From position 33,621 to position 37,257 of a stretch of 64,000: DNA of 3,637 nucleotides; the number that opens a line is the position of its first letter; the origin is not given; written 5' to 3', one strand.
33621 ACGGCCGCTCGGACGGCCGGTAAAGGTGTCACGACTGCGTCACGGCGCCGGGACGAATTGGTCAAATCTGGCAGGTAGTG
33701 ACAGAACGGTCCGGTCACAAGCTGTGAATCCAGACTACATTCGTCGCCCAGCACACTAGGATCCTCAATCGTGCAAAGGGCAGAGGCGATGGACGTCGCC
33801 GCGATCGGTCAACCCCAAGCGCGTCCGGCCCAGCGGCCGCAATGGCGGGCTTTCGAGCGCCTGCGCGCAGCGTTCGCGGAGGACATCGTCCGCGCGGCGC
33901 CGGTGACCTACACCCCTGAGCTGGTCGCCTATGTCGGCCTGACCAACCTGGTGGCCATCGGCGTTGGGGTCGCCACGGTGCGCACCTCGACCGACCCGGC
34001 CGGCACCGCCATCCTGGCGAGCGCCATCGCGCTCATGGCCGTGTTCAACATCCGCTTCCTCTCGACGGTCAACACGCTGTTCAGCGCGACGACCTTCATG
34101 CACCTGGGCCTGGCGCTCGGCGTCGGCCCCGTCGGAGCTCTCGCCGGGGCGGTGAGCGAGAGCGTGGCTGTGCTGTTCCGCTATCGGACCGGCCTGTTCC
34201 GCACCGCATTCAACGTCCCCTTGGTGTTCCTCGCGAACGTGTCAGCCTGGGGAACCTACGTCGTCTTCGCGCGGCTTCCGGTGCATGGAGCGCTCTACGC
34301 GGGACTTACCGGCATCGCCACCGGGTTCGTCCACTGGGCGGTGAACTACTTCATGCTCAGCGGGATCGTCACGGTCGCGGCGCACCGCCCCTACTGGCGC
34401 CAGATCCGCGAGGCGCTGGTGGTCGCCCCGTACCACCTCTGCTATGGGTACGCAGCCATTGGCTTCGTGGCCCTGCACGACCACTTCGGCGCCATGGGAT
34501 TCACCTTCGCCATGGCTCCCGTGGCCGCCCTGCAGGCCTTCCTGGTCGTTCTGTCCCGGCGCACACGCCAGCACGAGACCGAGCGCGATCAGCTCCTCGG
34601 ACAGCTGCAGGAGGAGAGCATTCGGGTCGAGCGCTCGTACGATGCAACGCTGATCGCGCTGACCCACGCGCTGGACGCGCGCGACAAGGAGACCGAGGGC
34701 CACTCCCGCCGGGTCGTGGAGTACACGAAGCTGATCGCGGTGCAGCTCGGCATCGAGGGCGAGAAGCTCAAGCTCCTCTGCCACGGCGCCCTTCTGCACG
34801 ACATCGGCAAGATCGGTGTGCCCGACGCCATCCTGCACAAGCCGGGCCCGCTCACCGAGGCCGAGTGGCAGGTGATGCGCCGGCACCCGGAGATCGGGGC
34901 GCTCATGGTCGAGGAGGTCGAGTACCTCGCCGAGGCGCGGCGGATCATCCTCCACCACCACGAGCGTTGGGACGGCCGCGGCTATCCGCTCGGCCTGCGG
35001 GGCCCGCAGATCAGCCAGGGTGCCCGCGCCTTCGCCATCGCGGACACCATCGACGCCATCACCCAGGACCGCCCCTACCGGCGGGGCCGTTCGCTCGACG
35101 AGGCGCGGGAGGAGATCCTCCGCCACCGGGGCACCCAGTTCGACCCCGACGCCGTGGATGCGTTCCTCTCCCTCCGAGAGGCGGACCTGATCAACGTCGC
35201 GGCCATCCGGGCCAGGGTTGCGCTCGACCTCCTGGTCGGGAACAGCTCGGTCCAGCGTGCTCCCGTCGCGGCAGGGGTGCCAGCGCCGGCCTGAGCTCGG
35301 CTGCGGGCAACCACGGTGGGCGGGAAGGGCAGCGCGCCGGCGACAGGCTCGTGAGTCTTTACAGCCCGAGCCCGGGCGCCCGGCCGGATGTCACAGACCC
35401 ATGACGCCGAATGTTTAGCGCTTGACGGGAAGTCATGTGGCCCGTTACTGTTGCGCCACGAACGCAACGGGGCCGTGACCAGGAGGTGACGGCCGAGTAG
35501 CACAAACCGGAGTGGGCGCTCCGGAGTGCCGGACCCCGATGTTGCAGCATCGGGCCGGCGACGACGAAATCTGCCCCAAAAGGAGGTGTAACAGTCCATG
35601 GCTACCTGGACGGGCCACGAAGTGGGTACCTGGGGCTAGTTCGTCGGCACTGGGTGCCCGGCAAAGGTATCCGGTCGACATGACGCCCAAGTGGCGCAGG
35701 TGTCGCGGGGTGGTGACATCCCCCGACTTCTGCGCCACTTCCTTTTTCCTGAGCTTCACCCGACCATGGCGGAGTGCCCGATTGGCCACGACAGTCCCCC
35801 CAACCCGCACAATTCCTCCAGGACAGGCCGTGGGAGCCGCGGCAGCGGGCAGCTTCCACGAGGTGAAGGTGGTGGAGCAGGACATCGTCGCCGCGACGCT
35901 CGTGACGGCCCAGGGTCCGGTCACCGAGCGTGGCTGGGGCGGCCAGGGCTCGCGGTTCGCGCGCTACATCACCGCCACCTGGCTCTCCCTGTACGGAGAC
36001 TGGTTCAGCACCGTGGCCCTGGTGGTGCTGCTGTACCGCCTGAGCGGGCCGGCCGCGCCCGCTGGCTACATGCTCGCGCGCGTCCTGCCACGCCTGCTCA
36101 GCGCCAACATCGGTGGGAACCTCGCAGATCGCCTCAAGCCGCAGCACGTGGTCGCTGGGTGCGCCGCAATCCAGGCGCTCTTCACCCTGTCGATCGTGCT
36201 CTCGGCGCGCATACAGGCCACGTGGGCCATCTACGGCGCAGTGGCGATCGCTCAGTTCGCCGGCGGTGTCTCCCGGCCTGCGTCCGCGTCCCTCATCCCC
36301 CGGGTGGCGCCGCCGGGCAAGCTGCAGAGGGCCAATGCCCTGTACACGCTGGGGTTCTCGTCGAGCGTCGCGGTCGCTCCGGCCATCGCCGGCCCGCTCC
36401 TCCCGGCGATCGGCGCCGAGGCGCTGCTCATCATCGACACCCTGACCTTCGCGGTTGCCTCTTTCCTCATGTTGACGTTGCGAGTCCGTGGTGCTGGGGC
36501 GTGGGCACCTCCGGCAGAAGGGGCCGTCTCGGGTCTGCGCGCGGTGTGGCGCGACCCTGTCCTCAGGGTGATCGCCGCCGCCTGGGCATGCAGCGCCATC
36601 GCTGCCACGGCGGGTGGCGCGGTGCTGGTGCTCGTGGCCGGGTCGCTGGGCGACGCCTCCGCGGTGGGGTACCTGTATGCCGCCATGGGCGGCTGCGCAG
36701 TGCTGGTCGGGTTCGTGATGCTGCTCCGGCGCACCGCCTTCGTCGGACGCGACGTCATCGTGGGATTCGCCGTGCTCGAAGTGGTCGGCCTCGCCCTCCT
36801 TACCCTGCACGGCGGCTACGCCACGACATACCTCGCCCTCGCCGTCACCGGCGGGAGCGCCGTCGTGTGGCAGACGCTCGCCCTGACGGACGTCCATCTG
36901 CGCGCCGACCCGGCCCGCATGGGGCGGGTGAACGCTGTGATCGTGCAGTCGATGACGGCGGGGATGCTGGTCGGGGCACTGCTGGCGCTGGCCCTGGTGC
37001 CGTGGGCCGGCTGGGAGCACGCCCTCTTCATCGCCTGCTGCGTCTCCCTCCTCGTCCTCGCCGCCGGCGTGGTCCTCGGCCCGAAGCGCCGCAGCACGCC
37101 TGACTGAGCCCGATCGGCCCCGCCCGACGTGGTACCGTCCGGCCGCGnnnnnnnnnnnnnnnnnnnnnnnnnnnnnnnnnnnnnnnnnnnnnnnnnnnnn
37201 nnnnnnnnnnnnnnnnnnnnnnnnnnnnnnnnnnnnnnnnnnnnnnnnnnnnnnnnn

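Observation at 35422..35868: Structured leader, 13-codon uORF with a near-consensus RBS, and a terminator-like hairpin upstream of an MFS transporter (attenuator candidate)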

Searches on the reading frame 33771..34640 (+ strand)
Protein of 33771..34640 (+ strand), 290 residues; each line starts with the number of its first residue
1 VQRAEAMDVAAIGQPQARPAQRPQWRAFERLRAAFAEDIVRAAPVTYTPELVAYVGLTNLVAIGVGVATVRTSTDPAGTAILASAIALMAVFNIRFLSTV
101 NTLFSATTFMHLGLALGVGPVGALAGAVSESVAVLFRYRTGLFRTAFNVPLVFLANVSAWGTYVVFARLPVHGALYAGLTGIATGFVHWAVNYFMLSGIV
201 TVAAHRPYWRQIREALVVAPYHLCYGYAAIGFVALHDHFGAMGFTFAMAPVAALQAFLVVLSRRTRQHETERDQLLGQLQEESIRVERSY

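Call 54: find_homologous_proteins(query=window:33771-34583:+, max_evalue=0.00001)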
Query seq(271 aa) (271 aa): 7 proteins with E <= 0.00001 among 8000 candidates.
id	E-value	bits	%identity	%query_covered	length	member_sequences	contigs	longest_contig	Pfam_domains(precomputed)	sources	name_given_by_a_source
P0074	3.2e-72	262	65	69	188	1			-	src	-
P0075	1.3e-46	178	43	82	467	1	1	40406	PF13426.14,PF08448.17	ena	-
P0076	3.8e-32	130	38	84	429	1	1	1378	-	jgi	jgi:hypothetical protein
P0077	7.0e-30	123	75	28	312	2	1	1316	PF13487.13,PF01966.29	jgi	jgi:HD-GYP domain-containing protein (c-di-GMP phosphodiesterase class II)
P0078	5.6e-24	104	67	27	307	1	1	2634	PF13487.13,PF01966.29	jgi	jgi:putative nucleotidyltransferase with HDIG domain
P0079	3.0e-18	85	44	60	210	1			-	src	-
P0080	6.1e-11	61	36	39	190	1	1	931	-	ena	-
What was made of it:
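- Tried and rejected: Word-indexed homologue search for the sensor domain gave only 7 hits (call 54).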

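Call 57: search_protein_representatives(protein=window:33771-34640:+)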
Query: 290 residues. Proteins with E-value up to 0.001 (for the whole library): 82; up to 1e-10: 56; up to 1e-30: 15. The best 82 are listed.
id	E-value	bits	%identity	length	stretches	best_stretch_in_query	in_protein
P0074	1.2e-72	261.4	65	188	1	7-193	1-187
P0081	1.9e-64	234.5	47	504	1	4-290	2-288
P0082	7.4e-47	176.9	44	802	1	44-273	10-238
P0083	6.9e-46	173.7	53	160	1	61-217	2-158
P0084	2.7e-36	142.2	38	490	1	41-275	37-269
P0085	5.5e-36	141.2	38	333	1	42-272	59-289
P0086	2.0e-35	139.4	37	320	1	42-274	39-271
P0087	1.2e-34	136.9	35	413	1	17-279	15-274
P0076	1.9e-34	136.2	38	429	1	41-273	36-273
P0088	2.8e-34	135.6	38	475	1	22-279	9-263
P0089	4.2e-34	135.0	36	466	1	42-272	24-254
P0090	2.6e-33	132.5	38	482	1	39-272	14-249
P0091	3.6e-33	132.0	37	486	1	42-271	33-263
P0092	1.3e-31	126.8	35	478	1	21-274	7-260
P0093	7.6e-31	124.4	34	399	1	18-274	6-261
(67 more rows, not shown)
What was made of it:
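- The domain is rare, with 82 representatives among 1.84 billion proteins (call 57).
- Tried and rejected: The full HMMER scan gave 82 (call 57).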

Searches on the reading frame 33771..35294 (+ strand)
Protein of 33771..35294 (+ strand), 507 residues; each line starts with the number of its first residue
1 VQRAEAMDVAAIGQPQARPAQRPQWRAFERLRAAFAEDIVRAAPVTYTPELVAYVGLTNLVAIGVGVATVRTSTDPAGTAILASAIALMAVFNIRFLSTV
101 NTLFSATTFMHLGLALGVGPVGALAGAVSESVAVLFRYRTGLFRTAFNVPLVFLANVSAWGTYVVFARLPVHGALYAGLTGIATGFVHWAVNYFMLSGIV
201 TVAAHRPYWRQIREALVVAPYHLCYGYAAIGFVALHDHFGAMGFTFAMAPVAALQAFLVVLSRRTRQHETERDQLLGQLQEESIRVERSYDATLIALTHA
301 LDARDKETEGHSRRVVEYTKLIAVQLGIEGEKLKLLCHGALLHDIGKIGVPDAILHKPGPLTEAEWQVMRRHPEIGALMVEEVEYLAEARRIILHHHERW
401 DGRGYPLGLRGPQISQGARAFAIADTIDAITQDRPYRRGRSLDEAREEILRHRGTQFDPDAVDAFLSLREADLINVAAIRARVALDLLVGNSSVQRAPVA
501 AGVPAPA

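Call 8: search_protein_families(library=pfam, proteins=[window:33771-35294:+])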
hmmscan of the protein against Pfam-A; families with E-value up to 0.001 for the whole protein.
window:33771-35294:+ (507 aa): 2 families
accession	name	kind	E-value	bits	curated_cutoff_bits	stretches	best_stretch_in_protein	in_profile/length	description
PF13487.12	HD_5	-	1.5e-34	119.6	27.2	1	299-460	5-169/170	HD domain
PF01966.28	HD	-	5.6e-22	78.7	22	1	310-429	3-115/116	HD domain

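Call 39: search_protein_families(library=ncbifam, proteins=[window:33771-35294:+], max_evalue=0.001)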
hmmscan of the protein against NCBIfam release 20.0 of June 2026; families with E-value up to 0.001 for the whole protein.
window:33771-35294:+ (507 aa): 2 families
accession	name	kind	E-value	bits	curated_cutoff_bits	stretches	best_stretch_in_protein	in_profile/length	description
NF053512.1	nitric_RR_NosR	exception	6.6e-42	144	400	1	254-471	138-356/422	response regulator c-di-GMP phosphodiesterase, NosR family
TIGR00277.1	HDIG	domain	7.3e-08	32.2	27.6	1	306-398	3-83/84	HDIG domain-containing metalloprotein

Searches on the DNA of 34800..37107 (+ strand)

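Call 3: search_rna_families(source=window, start=34800, end=36400, threshold=evalue, max_evalue=10, show_alignments=3)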
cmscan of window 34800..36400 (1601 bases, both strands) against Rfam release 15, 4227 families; matches with E-value up to 10: 9.
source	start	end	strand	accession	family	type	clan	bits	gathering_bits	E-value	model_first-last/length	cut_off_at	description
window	35009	35054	-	RF01305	sR51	Gene; snRNA; snoRNA; CD-box;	-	21.2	38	0.15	1-56/56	no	Small nucleolar RNA sR51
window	35689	35775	-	RF02057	STnc40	Gene; sRNA;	-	19.2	45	3.1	1-70/70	no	Salmonella enterica sRNA STnc40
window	35897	35984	+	RF01518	pRNA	Gene;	-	17.3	34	2.8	1-90/90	no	NoRC associated RNA, pRNA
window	35624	35674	-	RF02685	RAGATH-5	Gene; ribozyme;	-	17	50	9.3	1-53/53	no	RAGATH-5 RNA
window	36112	36167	-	RF01340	CRISPR-DR29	Gene; CRISPR;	-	16.4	39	4.3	1-37/37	no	CRISPR RNA direct repeat element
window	34917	34941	-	RF01340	CRISPR-DR29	Gene; CRISPR;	-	16.3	39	4.5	1-37/37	no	CRISPR RNA direct repeat element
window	35674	35751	+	RF00912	mir-877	Gene; miRNA;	-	16.2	47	7.7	1-86/86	no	mir-877 microRNA precursor family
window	34800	34915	+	RF02681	Twister-sister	Gene; ribozyme;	-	15.7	34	5.3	1-81/81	no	Twister_sister_ribozyme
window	35598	35746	+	RF02566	Ms1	Gene; sRNA;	-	13.8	162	0.75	1-304/304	no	Mycobacterium smegmatis small RNA 1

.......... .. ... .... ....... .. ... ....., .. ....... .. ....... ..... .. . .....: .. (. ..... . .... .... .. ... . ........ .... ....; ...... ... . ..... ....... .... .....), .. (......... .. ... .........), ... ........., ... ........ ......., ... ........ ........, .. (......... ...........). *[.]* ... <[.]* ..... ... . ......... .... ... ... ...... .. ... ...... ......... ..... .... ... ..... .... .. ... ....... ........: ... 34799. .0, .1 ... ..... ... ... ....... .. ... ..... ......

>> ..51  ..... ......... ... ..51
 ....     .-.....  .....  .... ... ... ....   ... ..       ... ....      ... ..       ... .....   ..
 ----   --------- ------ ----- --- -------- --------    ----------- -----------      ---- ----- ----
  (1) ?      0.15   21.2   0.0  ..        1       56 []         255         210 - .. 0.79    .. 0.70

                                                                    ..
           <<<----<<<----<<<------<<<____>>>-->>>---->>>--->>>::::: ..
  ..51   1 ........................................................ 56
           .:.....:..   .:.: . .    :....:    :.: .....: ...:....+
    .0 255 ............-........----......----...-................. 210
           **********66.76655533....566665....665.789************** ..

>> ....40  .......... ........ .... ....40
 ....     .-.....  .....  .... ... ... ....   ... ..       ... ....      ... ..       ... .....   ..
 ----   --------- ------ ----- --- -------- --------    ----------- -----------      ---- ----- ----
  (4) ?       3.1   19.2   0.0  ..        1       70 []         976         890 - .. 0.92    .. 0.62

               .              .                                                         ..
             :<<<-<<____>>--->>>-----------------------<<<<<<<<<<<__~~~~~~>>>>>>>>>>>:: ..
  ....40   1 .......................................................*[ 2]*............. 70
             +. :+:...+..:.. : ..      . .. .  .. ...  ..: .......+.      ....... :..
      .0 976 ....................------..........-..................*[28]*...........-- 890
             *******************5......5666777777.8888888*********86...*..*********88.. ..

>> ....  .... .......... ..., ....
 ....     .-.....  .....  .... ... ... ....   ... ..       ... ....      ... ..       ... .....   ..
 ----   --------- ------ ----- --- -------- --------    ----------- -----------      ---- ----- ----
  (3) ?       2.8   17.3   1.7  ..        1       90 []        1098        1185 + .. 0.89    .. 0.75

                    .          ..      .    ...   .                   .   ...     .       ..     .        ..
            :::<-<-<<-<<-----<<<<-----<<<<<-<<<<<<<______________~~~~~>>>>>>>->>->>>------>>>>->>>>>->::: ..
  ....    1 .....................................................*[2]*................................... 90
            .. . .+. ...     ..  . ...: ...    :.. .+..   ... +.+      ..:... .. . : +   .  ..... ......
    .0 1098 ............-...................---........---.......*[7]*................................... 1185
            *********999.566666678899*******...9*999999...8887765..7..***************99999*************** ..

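Call 66: search_rna_families(sources=[L001, L003, L061, L010, L064, L011, L008, L024, L040, L016, L009, L058], threshold=gathering)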
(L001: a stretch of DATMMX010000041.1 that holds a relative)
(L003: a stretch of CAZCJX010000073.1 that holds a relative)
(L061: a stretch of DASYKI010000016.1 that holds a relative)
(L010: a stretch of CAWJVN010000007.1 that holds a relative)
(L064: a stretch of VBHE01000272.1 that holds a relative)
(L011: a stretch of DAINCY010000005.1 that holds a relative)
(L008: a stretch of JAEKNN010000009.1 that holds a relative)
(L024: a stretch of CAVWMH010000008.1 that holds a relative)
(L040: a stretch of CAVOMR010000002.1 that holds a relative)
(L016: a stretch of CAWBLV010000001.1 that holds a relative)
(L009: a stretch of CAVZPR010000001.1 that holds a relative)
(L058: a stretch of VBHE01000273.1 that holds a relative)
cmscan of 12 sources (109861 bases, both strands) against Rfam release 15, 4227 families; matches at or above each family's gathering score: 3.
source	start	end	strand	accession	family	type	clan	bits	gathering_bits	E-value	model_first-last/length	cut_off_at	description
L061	8241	8637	-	RF00010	RNaseP_bact_a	Gene; ribozyme;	CL00002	268.1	100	3.9e-86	1-367/367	no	Bacterial RNase P class A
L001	8016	8417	-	RF00010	RNaseP_bact_a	Gene; ribozyme;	CL00002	252.1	100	1e-80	1-367/367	no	Bacterial RNase P class A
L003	8154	8570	-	RF00010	RNaseP_bact_a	Gene; ribozyme;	CL00002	238.8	100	3.4e-76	1-367/367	no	Bacterial RNase P class A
